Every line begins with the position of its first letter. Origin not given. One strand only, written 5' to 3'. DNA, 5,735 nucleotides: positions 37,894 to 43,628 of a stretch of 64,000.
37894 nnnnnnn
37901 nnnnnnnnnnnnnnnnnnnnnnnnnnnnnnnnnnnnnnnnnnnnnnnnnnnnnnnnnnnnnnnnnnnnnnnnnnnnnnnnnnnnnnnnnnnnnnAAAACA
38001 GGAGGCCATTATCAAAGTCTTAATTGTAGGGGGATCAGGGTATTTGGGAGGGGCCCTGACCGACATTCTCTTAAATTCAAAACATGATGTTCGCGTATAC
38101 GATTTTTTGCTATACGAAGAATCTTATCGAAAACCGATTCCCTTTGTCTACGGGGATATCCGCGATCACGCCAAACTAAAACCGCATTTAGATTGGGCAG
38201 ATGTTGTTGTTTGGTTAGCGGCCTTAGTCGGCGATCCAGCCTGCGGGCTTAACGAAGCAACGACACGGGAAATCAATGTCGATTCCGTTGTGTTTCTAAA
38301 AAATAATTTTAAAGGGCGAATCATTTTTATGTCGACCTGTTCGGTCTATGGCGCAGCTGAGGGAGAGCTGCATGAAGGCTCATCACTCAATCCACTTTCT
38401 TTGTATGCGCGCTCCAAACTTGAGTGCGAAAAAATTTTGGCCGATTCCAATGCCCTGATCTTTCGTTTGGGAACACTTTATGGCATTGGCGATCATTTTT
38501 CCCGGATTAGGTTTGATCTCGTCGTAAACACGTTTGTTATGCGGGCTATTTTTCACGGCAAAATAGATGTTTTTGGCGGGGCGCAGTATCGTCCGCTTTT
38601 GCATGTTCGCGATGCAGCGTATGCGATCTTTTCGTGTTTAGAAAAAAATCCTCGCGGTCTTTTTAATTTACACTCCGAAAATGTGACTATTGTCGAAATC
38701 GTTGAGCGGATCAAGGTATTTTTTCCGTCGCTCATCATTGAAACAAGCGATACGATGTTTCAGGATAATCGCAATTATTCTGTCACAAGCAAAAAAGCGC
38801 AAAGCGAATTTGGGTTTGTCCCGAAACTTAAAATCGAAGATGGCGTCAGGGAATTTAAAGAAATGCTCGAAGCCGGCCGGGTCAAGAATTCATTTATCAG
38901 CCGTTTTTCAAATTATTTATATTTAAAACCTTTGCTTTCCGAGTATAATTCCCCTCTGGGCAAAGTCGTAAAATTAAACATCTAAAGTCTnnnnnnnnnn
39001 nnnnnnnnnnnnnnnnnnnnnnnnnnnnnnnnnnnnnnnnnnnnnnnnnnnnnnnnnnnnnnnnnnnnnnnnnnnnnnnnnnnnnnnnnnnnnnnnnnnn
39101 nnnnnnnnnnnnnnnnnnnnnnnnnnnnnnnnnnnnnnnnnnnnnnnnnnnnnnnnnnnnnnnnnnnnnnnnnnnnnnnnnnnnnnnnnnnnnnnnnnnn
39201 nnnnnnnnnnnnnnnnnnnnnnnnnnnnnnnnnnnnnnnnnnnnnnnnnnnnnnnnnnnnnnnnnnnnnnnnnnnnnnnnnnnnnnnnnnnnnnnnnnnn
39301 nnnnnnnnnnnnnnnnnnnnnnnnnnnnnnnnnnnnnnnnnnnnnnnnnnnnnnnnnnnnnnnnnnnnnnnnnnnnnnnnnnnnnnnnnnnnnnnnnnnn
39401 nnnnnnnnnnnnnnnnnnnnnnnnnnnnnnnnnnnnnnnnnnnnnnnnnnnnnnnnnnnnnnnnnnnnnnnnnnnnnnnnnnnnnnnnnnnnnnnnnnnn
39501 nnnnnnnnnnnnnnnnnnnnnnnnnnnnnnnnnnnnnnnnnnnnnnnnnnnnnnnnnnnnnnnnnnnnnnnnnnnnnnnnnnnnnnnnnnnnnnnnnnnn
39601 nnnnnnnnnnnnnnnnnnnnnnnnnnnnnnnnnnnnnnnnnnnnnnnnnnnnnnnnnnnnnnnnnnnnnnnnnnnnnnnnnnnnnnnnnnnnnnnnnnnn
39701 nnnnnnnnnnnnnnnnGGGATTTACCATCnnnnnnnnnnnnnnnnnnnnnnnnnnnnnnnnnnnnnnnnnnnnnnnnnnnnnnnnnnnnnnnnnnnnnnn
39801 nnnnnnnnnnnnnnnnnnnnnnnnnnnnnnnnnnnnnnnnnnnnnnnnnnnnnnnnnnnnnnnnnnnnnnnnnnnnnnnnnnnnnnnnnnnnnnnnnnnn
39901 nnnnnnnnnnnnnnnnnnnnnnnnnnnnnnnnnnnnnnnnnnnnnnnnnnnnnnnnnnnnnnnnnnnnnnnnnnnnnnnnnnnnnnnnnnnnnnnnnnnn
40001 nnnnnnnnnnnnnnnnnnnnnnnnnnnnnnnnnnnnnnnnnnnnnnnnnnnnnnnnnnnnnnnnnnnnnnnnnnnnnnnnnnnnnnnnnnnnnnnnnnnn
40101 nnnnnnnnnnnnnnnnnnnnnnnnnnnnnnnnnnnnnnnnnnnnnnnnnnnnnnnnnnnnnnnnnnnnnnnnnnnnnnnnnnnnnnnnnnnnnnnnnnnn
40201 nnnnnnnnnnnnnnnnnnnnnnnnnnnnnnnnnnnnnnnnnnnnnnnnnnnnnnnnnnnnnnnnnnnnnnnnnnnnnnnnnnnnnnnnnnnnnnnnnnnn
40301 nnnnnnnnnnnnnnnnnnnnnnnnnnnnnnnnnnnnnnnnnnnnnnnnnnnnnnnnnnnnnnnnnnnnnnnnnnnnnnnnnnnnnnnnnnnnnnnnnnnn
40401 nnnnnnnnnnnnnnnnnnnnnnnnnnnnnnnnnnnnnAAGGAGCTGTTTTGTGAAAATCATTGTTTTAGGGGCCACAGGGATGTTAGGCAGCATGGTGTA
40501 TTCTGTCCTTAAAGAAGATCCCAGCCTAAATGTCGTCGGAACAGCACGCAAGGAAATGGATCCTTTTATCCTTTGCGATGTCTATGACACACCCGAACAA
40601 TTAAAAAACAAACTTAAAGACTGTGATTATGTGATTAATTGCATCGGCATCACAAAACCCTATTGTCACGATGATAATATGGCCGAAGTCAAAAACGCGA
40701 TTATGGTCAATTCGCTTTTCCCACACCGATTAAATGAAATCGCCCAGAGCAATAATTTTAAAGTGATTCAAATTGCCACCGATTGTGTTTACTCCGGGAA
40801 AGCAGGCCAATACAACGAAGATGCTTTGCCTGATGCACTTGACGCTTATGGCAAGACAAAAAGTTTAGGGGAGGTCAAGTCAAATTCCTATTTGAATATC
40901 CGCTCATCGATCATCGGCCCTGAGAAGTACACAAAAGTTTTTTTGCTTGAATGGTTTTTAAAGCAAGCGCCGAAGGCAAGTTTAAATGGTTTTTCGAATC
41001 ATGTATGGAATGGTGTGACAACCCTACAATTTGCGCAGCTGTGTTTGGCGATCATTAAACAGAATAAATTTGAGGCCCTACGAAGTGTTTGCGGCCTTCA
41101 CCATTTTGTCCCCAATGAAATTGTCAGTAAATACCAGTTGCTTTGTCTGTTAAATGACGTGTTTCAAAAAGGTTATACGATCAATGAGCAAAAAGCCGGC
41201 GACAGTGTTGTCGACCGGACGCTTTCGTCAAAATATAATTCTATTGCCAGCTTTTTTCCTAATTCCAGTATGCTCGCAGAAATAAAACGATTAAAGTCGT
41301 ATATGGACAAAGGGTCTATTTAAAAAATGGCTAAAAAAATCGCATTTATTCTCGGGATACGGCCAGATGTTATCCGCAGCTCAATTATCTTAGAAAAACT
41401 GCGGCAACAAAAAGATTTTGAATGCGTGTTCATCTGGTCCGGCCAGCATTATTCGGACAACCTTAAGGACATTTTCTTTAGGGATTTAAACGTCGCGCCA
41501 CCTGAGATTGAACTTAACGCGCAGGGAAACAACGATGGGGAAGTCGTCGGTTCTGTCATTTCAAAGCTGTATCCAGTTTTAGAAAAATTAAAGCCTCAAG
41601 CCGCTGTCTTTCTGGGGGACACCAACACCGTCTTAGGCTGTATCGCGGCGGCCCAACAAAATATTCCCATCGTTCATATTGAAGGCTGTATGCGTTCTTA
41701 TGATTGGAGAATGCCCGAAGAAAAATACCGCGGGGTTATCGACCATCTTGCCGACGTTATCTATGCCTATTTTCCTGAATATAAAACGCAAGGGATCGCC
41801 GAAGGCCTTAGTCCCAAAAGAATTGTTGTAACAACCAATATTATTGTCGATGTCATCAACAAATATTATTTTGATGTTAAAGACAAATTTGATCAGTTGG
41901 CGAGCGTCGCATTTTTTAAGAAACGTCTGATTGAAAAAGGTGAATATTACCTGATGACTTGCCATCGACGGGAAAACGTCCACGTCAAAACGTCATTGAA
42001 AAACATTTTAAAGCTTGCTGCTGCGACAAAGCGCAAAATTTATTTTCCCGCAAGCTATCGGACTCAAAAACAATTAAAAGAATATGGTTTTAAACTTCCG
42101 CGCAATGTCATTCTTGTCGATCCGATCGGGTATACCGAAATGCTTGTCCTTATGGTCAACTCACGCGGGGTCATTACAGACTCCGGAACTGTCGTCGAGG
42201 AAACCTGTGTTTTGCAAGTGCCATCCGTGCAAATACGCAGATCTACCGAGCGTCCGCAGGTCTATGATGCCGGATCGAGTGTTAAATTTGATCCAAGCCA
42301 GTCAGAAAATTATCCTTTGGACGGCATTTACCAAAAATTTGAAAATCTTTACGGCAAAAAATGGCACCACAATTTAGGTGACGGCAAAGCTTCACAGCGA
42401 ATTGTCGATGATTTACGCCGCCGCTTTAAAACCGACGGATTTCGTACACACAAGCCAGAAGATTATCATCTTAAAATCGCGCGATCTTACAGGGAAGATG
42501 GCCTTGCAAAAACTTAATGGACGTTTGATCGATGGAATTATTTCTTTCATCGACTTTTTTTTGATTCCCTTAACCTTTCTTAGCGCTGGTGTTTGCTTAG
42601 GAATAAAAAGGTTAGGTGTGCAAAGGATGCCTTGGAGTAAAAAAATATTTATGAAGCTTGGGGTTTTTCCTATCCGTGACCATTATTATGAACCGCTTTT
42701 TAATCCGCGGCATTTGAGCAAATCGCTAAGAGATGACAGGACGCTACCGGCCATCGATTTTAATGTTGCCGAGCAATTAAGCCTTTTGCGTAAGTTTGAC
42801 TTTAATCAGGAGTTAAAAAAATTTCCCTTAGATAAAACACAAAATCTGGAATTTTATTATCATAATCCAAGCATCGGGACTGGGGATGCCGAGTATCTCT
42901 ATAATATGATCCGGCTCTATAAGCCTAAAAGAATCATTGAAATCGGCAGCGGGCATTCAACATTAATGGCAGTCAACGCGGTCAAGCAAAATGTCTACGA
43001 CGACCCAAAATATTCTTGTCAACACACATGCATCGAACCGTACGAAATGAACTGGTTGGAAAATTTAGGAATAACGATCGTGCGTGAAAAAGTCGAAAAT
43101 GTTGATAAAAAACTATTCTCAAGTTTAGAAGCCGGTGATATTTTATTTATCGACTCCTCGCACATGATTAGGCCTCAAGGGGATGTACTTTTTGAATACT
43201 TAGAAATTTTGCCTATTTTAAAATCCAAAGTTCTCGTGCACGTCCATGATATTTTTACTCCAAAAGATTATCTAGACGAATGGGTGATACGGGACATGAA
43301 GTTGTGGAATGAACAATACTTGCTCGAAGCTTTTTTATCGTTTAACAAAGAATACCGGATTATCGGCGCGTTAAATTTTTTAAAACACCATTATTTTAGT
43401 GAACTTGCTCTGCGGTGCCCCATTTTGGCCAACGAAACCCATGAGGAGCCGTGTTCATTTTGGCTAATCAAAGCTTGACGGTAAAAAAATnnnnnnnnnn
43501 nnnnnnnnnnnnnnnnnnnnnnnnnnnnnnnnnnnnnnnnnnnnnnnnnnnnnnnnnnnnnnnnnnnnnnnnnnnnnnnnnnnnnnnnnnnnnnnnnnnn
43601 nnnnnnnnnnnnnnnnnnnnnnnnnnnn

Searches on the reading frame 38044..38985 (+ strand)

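Call 15: search_protein_families(library=pfam, proteins=[window:38044-38985:+], max_evalue=0.0001)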
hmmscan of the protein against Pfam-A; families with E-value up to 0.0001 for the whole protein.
window:38044-38985:+ (313 aa): 4 families
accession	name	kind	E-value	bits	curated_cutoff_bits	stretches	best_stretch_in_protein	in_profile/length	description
PF01370.27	Epimerase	-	4.3e-21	75.9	20.9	1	2-202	11-228/240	NAD dependent epimerase/dehydratase family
PF16363.11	GDP_Man_Dehyd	-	4.2e-10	40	27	1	27-270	49-331/332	GDP-mannose 4,6 dehydratase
PF04321.23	RmlD_sub_bind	-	3.3e-08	33.4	27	1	38-203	36-201/287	RmlD substrate binding domain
PF01073.25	3Beta_HSD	-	4.9e-05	22.9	22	1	9-145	17-171/280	3-beta hydroxysteroid dehydrogenase/isomerase family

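Call 74: search_protein_families(library=ncbifam, proteins=[window:38044-38985:+], max_evalue=1e-10)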
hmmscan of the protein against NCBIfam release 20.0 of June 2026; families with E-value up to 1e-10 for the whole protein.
window:38044-38985:+ (313 aa): 2 families
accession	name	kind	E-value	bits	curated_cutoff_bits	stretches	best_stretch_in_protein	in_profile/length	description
TIGR01181.1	dTDP_gluc_dehyt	equivalog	3.6e-11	42.7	365.1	1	32-270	52-306/321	dTDP-glucose 4,6-dehydratase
TIGR01179.1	galE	equivalog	9e-11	41.2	262.3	0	22-136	40-160/332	UDP-glucose 4-epimerase GalE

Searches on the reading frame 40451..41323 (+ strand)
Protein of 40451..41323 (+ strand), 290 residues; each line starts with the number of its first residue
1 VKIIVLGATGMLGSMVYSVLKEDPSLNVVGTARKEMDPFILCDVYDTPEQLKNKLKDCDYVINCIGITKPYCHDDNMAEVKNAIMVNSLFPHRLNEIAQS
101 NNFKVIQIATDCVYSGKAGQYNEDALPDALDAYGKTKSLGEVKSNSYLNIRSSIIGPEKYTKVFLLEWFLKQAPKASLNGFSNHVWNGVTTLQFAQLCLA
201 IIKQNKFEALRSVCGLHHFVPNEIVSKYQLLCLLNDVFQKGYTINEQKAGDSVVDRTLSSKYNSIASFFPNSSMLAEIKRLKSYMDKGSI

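Call 15: search_protein_families(library=pfam, proteins=[window:40451-41323:+], max_evalue=0.0001)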
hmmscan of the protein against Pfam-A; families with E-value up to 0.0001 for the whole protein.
window:40451-41323:+ (290 aa): 2 families
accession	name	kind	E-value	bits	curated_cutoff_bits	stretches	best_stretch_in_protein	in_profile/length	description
PF04321.23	RmlD_sub_bind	-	2.4e-20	73.2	27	1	1-233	1-226/287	RmlD substrate binding domain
PF01370.27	Epimerase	-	3.9e-12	46.5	20.9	1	3-141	1-150/240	NAD dependent epimerase/dehydratase family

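Call 74: search_protein_families(library=ncbifam, proteins=[window:40451-41323:+], max_evalue=1e-10)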
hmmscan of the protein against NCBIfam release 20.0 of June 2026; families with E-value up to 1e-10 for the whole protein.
window:40451-41323:+ (290 aa): 1 family
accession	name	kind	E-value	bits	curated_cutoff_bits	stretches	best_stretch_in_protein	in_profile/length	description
TIGR01214.1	rmlD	equivalog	1.2e-17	64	224.05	1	2-242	1-230/285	dTDP-4-dehydrorhamnose reductase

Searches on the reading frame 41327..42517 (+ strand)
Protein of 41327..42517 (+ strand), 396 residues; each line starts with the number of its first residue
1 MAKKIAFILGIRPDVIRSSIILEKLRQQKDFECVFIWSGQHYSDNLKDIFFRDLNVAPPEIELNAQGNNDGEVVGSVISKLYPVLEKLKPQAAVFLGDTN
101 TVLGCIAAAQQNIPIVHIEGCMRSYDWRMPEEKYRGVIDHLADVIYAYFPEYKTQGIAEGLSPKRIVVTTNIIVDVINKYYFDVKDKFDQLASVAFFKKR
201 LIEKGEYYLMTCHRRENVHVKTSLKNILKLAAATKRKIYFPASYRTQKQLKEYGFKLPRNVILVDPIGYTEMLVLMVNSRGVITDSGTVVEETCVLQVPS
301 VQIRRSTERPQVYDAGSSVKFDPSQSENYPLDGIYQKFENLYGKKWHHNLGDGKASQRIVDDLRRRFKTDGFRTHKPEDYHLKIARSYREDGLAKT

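Call 15: search_protein_families(library=pfam, proteins=[window:41327-42517:+], max_evalue=0.0001)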
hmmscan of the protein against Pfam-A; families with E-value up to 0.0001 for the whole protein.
window:41327-42517:+ (396 aa): 1 family
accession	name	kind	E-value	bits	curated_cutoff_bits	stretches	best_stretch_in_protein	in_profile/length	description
PF02350.25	Epimerase_2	-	1.9e-73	247.8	30.6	1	24-363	2-346/347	UDP-N-acetylglucosamine 2-epimerase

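Call 74: search_protein_families(library=ncbifam, proteins=[window:41327-42517:+], max_evalue=1e-10)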
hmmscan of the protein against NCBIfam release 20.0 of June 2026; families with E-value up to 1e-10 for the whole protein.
window:41327-42517:+ (396 aa): 2 families
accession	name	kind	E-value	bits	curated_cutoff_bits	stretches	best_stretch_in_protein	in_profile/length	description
TIGR00236.1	wecB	equivalog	4.5e-61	207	210.15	1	4-365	2-364/366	non-hydrolyzing UDP-N-acetylglucosamine 2-epimerase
TIGR03568.1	NeuC_NnaA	equivalog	1.5e-19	70.1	235.9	1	3-361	1-363/365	UDP-N-acetylglucosamine 2-epimerase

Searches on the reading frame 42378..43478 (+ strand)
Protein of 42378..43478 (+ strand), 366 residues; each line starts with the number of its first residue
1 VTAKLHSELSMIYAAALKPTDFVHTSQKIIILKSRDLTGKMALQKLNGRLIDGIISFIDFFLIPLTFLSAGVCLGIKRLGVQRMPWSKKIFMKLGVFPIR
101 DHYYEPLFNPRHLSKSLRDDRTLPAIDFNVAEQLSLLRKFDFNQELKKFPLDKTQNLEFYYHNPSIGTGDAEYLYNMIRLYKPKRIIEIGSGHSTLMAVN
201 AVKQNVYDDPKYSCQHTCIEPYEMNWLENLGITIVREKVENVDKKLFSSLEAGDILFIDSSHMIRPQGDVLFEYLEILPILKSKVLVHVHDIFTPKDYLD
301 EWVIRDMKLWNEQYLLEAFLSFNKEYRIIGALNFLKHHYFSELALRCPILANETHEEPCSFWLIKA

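Call 15: search_protein_families(library=pfam, proteins=[window:42378-43478:+], max_evalue=0.0001)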
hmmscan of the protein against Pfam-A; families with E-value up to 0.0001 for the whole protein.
window:42378-43478:+ (366 aa): 1 family
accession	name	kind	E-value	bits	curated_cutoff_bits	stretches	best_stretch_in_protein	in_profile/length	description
PF13578.12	Methyltransf_24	-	4e-10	41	26.3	1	187-292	1-105/105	Methyltransferase domain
